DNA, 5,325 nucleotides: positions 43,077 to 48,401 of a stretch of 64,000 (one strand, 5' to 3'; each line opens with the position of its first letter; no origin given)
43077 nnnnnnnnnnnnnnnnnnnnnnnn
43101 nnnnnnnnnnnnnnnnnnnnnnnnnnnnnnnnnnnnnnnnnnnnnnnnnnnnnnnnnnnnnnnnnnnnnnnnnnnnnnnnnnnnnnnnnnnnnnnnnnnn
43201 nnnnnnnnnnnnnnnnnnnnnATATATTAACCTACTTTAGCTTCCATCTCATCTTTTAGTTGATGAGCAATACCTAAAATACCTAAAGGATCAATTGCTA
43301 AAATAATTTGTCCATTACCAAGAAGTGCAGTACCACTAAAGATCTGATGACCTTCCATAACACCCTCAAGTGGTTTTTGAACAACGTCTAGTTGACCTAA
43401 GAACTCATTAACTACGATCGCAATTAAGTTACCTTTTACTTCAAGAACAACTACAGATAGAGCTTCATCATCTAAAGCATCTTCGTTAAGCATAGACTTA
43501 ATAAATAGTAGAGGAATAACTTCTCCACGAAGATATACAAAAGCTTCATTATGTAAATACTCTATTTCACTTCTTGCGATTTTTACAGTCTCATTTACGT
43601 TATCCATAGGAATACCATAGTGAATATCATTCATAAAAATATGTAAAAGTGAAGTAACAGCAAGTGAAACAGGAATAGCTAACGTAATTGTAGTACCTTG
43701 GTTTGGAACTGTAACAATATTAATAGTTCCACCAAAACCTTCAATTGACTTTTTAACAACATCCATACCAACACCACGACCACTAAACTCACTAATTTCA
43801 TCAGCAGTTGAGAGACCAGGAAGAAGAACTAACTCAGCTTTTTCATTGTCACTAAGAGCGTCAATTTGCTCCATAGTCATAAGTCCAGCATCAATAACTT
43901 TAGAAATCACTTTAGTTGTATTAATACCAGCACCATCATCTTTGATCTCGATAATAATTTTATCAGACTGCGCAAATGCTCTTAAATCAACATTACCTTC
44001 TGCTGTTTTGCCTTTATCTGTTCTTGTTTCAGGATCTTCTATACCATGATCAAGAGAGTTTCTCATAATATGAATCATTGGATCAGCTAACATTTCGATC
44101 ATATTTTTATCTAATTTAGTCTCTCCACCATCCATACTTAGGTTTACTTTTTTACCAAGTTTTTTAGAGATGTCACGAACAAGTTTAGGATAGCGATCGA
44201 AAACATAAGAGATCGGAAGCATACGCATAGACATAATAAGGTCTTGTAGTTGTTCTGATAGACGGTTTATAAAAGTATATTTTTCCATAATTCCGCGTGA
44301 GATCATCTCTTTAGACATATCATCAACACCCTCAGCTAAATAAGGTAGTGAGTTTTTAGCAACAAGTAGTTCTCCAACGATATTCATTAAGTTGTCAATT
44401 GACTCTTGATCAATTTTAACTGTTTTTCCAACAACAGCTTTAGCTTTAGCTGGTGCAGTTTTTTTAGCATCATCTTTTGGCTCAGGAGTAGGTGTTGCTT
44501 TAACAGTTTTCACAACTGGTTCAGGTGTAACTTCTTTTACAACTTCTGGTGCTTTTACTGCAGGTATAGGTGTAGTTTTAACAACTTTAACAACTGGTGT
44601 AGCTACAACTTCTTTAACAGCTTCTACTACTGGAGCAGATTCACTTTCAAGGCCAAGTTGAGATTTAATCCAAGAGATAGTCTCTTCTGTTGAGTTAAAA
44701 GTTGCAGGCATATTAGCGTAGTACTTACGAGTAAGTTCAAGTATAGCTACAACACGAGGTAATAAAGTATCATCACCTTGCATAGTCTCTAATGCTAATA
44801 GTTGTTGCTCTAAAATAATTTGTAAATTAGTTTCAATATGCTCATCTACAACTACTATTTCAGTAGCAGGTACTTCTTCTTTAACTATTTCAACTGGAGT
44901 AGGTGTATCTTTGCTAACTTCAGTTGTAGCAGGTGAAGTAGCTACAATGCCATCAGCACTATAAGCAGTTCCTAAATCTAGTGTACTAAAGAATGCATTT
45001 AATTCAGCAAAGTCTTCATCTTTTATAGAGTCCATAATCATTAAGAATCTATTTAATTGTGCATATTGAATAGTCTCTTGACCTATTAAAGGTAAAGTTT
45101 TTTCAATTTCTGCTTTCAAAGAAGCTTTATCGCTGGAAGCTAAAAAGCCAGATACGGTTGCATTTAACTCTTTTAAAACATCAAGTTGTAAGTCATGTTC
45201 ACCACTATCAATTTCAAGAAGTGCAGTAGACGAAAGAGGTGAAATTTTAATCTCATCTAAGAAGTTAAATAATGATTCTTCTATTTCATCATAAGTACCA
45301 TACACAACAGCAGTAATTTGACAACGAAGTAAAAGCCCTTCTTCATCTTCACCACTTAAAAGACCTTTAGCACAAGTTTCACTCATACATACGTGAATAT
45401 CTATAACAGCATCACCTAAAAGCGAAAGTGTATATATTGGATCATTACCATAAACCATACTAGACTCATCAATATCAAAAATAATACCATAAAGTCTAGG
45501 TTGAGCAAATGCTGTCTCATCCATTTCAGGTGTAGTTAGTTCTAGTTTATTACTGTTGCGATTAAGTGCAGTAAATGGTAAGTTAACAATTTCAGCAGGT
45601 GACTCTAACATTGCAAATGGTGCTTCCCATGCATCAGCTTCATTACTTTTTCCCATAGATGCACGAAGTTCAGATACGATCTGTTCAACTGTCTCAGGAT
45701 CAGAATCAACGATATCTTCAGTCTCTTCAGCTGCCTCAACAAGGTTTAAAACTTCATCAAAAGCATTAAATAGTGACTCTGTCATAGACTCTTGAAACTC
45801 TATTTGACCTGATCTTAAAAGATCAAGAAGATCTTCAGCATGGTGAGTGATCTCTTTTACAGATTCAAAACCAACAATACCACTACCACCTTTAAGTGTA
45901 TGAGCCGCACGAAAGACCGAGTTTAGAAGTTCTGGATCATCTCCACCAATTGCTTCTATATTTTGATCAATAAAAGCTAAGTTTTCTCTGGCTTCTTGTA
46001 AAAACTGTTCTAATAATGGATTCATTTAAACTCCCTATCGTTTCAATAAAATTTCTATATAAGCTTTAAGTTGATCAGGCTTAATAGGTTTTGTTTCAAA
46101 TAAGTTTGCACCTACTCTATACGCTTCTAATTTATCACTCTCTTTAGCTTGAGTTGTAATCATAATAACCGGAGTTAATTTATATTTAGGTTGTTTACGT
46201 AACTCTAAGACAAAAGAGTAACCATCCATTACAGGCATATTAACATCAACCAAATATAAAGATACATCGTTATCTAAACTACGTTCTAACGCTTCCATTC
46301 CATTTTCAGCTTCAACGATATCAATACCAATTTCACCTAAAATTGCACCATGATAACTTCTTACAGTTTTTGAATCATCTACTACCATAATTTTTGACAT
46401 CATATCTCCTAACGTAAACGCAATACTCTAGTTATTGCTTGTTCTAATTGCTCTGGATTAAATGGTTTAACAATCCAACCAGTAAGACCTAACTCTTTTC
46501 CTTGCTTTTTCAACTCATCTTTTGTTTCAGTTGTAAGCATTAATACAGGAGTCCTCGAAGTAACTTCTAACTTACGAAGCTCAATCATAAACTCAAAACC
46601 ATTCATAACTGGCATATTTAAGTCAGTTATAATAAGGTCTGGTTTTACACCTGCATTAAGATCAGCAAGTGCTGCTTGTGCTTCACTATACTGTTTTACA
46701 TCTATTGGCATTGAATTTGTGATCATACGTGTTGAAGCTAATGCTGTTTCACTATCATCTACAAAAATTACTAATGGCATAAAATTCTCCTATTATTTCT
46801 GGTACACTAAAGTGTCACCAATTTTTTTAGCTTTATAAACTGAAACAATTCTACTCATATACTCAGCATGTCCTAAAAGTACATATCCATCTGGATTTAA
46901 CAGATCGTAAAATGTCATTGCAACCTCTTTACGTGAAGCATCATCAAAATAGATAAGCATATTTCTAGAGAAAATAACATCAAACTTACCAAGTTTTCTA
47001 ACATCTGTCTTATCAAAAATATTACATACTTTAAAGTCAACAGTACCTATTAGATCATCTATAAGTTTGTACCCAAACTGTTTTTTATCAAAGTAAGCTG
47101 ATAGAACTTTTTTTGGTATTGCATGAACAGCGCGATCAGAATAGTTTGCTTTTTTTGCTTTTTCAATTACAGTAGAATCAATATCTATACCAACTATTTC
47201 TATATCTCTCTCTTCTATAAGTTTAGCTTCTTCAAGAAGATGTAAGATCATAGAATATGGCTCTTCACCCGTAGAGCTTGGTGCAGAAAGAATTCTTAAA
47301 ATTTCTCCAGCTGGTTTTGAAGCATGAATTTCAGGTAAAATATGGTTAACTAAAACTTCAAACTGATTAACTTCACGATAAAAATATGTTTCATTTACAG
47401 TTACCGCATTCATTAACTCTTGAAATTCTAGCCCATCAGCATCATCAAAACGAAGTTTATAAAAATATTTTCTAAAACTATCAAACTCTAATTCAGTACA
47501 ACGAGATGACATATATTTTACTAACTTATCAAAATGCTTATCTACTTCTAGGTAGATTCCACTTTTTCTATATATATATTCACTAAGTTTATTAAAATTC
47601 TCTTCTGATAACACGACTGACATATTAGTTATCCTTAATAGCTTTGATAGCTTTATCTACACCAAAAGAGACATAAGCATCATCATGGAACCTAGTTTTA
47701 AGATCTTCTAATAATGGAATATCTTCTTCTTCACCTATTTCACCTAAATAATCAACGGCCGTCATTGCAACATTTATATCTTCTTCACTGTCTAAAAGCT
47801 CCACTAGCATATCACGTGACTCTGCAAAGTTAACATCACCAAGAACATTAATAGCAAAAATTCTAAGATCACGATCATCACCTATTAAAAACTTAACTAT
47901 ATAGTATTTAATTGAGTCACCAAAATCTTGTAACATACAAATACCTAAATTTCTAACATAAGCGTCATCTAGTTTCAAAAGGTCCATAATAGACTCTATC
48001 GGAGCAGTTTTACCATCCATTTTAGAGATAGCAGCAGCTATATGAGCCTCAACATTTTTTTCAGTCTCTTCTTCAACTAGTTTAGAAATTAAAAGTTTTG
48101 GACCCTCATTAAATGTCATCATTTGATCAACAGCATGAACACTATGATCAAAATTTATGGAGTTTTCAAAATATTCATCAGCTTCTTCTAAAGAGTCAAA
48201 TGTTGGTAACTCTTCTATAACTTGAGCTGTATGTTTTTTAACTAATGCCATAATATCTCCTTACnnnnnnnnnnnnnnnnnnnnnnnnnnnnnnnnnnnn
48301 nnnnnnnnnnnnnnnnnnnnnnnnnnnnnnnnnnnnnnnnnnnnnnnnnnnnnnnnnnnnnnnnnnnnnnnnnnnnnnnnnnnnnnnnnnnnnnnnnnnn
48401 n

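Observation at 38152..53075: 17-gene single-strand chemosensory block that looks built for a cytoplasmic receptor array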

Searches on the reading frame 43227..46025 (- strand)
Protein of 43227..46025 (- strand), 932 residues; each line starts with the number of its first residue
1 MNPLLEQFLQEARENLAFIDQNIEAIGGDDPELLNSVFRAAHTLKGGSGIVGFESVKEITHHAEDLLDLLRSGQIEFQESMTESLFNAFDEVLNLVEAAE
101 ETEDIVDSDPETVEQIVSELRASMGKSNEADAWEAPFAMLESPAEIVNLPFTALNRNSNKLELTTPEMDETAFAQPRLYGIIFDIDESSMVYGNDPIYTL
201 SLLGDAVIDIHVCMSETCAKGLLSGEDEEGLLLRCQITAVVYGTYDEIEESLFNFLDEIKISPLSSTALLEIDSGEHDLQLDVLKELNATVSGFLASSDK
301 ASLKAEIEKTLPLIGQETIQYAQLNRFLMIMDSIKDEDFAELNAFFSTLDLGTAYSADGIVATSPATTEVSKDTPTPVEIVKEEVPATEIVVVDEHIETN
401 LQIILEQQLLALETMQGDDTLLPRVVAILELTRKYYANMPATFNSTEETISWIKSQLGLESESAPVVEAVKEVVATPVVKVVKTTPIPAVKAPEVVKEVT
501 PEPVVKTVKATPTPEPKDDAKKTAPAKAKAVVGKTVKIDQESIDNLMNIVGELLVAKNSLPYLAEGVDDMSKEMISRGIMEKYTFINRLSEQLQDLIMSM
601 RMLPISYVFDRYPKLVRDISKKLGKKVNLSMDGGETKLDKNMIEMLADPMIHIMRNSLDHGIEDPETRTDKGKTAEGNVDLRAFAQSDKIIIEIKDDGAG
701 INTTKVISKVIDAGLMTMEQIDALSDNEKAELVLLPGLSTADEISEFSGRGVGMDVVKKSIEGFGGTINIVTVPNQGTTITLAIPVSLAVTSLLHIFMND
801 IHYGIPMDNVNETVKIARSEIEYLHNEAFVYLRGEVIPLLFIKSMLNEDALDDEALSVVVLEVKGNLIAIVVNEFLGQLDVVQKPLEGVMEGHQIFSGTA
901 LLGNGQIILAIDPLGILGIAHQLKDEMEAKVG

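Call 3: search_protein_families(library=pfam, proteins=[window:43227-46025:-], max_evalue=0.01)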
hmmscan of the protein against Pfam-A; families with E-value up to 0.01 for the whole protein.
window:43227-46025:- (932 aa): 4 families
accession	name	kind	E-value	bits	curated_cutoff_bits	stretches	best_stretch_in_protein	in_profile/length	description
PF01584.24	CheW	-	4.2e-19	69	23.5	1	797-917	6-134/138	CheW-like domain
PF01627.28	Hpt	-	8.3e-17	61.6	24.6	1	4-95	2-77/84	Hpt domain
PF02518.31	HATPase_c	-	1.4e-13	51.7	26.4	1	648-786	4-109/111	Histidine kinase-, DNA gyrase B-, and HSP90-like ATPase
PF02895.20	H-kinase_dim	-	4.8e-13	49.8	23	1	534-600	2-68/68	Signal transducing histidine kinase, homodimeric domain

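Call 6: search_protein_families(library=ncbifam, proteins=[window:43227-46025:-], max_evalue=0.001)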
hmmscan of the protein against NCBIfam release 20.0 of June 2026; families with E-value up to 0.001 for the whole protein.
window:43227-46025:- (932 aa): 11 families
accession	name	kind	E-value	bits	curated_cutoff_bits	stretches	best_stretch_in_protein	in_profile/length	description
NF041336.1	CheA_Halo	equivalog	1.3e-113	380.9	950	2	487-912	243-662/666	chemotaxis protein CheA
NF007835.0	PRK10547.1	equivalog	2.2e-98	330.6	793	2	491-914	236-654/670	chemotaxis protein CheA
NF008298.1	PRK11086.1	subfamily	2.2e-06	26.4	520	0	748-786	487-525/529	DcuS/MalK family sensor histidine kinase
NF041210.1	his_kin_PieS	equivalog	5.6e-05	22.3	850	0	674-786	380-470/474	two component system sensor histidine kinase PieS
NF046044.1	PnpS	equivalog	0.00011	21.3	400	0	748-785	353-390/390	two-component system histidine kinase PnpS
NF053867.1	SprKinKinDBac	equivalog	0.00031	19.3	775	1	748-787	459-498/500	sporulation kinase KinD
NF011874.0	PRK15347.1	equivalog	0.00039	18.6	852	0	748-787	576-615/921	two component system sensor kinase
NF047874.1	MASE3_PAS_HK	subfamily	0.00046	19.1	560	0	748-791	587-630/655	MASE3 domain-containing sensor histidine kinase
TIGR02916.1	PEP_his_kin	equivalog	0.00053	18.7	300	0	748-785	642-679/679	XrtA/PEP-CTERM system histidine kinase PrsK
NF008468.0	PRK11360.1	equivalog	0.00083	17.8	646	0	748-787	570-609/616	two-component system sensor histidine kinase AtoS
NF033092.0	HK_WalK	equivalog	0.00097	17.8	725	0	748-786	556-594/594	cell wall metabolism sensor histidine kinase WalK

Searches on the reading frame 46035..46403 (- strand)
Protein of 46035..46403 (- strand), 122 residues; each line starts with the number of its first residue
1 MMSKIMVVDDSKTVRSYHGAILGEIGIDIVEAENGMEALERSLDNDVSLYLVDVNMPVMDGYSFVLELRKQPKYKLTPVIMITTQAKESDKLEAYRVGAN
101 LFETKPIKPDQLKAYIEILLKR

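Call 3: search_protein_families(library=pfam, proteins=[window:46035-46403:-], max_evalue=0.01)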
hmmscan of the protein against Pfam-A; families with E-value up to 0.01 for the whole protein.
window:46035-46403:- (122 aa): 1 family
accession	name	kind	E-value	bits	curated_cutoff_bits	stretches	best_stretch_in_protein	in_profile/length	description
PF00072.30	Response_reg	-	8.5e-25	87.5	30.2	1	5-116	1-110/111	Response regulator receiver domain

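Call 6: search_protein_families(library=ncbifam, proteins=[window:46035-46403:-], max_evalue=0.001)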
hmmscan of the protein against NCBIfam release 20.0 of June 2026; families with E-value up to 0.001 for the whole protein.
window:46035-46403:- (122 aa): 89 families (the best 25 are shown)
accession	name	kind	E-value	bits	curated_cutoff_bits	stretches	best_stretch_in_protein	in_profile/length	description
NF007135.0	PRK09581.1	equivalog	2.5e-19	69.4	474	1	1-119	1-119/457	PleD family two-component system response regulator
NF045944.1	ResRegRpaBCyano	equivalog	6.1e-18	65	330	1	6-122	1-114/229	response regulator transcription factor RpaB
NF012227.0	AdeR_RR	equivalog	1.9e-17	63.5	340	1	4-122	13-128/239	efflux system response regulator transcription factor AdeR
TIGR02154.1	PhoB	equivalog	4e-17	62.3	296.2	1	1-122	1-122/226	phosphate regulon transcriptional regulator PhoB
NF008199.0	PRK10955.1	equivalog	4.4e-17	62.8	341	1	2-122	1-117/232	envelope stress response regulator transcription factor CpxR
NF041880.1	EPS_EpsF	equivalog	1.2e-16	60.3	900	1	9-119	2-113/492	response regulator EpsF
NF007005.1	PRK09468.1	equivalog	2.6e-16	59.8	331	1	3-122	4-121/237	osmolarity response regulator transcription factor OmpR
NF011874.0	PRK15347.1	equivalog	2.6e-16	58.9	852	1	4-118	692-808/921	two component system sensor kinase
NF008099.0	PRK10841.1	equivalog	3.3e-16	58.2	920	1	4-117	826-937/949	two-component system sensor histidine kinase RcsC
NF008318.0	PRK11107.1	equivalog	4e-16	58.3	890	1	4-116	669-781/920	two-component sensor histidine kinase BarA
NF007969.0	PRK10693.1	equivalog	7e-16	58.2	329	1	4-108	9-111/337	two-component system response regulator RssB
NF053854.1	RespRegPhoBBctds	equivalog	7.6e-16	58.1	270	1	5-122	1-117/225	two-component system response regulator PhoB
NF040534.1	resp_reg_YycF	equivalog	1.4e-15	57.2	340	1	4-122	2-117/231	response regulator YycF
NF033117.2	vanR_ACDEGLN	exception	1.6e-15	57.3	350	1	5-122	1-115/226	VanR-ABDEGLN family response regulator transcription factor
NF008469.0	PRK11361.1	equivalog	1.6e-15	56.7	714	1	3-117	5-117/461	acetoacetate metabolism transcriptional regulator AtoC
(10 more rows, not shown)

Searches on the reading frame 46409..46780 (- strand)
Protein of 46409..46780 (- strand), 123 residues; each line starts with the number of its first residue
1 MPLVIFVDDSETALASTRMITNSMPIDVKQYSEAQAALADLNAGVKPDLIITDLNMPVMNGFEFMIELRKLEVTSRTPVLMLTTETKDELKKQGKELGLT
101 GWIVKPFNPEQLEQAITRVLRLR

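Call 3: search_protein_families(library=pfam, proteins=[window:46409-46780:-], max_evalue=0.01)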
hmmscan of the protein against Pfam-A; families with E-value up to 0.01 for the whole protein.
window:46409-46780:- (123 aa): 1 family
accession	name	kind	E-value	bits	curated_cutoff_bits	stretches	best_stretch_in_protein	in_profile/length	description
PF00072.30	Response_reg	-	9.2e-23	81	30.2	1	4-116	1-110/111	Response regulator receiver domain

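Call 6: search_protein_families(library=ncbifam, proteins=[window:46409-46780:-], max_evalue=0.001)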
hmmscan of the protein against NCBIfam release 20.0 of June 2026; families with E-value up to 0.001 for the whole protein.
window:46409-46780:- (123 aa): 90 families (the best 25 are shown)
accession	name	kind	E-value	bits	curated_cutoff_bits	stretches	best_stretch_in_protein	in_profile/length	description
TIGR02154.1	PhoB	equivalog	2.9e-14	52.9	296.2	1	4-121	5-121/226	phosphate regulon transcriptional regulator PhoB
NF006900.1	PRK09390.1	equivalog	5.8e-14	52.1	255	1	4-120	7-120/203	response regulator FixJ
NF045944.1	ResRegRpaBCyano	equivalog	6.3e-14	51.9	330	1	21-121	17-113/229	response regulator transcription factor RpaB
NF007901.0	PRK10610.1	equivalog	2.2e-13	50.5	189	1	7-119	11-123/129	chemotaxis response regulator CheY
NF041866.1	EpsW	equivalog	3.4e-13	49.3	200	1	27-121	32-126/131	exopolysaccharide biosynthesis response regulator EpsW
NF045991.1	RespRegCtrARhodob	equivalog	4.2e-13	49.6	350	1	4-121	3-117/224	response regulator transcription factor CtrA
NF008296.0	PRK11083.1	equivalog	1.6e-12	47.3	273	1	4-121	6-119/228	two-component system response regulator CreB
NF040689.1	MtrAB_MtrA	equivalog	3.6e-12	46.1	300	1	5-121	2-114/219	MtrAB system response regulator MtrA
NF047465.1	hybrid_HK_LvrA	exception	1e-11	43.6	1200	1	45-117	509-581/819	hybrid histidine kinase/response regulator LvrA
NF007546.0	PRK10161.1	equivalog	1.6e-11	44.2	471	1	25-121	29-121/229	phosphate response regulator transcription factor PhoB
NF007935.0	PRK10651.1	equivalog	1.6e-11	43.8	250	1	40-118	46-122/216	two-component system response regulator NarL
NF012227.0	AdeR_RR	equivalog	5.6e-11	42.4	340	1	40-121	49-127/239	efflux system response regulator transcription factor AdeR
NF052313.1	T9SS_RR_PorX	equivalog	5.6e-11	41.9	300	1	4-120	3-116/513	T9SS response regulator signal transducer PorX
NF008199.0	PRK10955.1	equivalog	7.8e-11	42.3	341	1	4-121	4-116/232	envelope stress response regulator transcription factor CpxR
NF007005.1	PRK09468.1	equivalog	1.3e-10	41.1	331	1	23-121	25-120/237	osmolarity response regulator transcription factor OmpR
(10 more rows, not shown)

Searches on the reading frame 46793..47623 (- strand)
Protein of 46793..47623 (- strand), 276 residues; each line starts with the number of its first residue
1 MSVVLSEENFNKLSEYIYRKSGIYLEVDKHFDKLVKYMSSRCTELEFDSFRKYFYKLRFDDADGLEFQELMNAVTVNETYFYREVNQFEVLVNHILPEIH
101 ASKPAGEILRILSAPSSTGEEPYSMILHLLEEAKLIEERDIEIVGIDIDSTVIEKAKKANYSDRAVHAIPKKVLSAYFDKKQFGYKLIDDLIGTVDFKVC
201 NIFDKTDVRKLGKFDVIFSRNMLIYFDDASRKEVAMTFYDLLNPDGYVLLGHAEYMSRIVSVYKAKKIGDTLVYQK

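Call 3: search_protein_families(library=pfam, proteins=[window:46793-47623:-], max_evalue=0.01)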
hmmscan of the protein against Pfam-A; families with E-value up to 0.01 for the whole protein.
window:46793-47623:- (276 aa): 8 families
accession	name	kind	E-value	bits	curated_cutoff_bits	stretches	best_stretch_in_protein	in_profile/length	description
PF01739.24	CheR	-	5.5e-49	166.7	27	1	77-262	1-185/195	CheR methyltransferase, SAM binding domain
PF13847.12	Methyltransf_31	-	1.3e-06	28.6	27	1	138-255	26-114/145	Methyltransferase domain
PF08242.18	Methyltransf_12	-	1.5e-06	29.3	30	1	134-247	18-97/98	Methyltransferase domain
PF13649.12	Methyltransf_25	-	3e-06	28.3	27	0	195-246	48-97/97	Methyltransferase domain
PF05724.17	TPMT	-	9.9e-06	25.8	26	1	136-251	55-154/218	Thiopurine S-methyltransferase (TPMT)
PF08241.18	Methyltransf_11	-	6e-05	24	21.2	1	135-249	13-94/95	Methyltransferase domain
PF13489.12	Methyltransf_23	-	0.00013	22.2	27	1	133-250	37-116/164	Methyltransferase domain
PF03705.20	CheR_N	-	0.0059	16.7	27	0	9-29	2-22/53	CheR methyltransferase, all-alpha domain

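Call 6: search_protein_families(library=ncbifam, proteins=[window:46793-47623:-], max_evalue=0.001)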
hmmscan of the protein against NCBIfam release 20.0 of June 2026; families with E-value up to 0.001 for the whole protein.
window:46793-47623:- (276 aa): 1 family
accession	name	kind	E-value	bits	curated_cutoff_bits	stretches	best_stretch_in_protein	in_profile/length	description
NF007902.0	PRK10611.1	equivalog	1.8e-42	145.5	435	1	4-264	21-274/287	protein-glutamate O-methyltransferase CheR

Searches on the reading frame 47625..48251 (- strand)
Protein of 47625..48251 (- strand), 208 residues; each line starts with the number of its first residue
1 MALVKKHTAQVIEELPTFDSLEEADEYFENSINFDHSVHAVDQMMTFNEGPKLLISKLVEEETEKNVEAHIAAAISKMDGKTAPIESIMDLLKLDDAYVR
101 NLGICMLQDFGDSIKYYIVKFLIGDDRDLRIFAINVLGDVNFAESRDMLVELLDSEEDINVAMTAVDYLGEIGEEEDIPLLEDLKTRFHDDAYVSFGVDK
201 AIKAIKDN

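Call 3: search_protein_families(library=pfam, proteins=[window:47625-48251:-], max_evalue=0.01)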
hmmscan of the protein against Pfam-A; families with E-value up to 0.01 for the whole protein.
window:47625-48251:- (208 aa): 1 family
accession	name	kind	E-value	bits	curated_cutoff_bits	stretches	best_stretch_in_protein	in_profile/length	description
PF13646.12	HEAT_2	-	7.2e-16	58.7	27.7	1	124-184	11-70/88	HEAT repeats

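Call 6: search_protein_families(library=ncbifam, proteins=[window:47625-48251:-], max_evalue=0.001)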
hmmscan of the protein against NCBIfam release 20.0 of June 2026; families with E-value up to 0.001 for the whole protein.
window:47625-48251:- (208 aa): 2 families
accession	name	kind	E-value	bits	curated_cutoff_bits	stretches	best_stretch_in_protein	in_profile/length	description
NF045915.1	PhycobilmeDegNblB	equivalog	7.2e-06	25.7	300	1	131-205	117-188/214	phycobilisome degradation protein NblB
NF058505.1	phyc_lyase_CpeY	equivalog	0.00011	21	600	0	55-112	151-204/419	C-phycoerythrin alpha-cysteine-82 phycoerythrobilin lyase CpeY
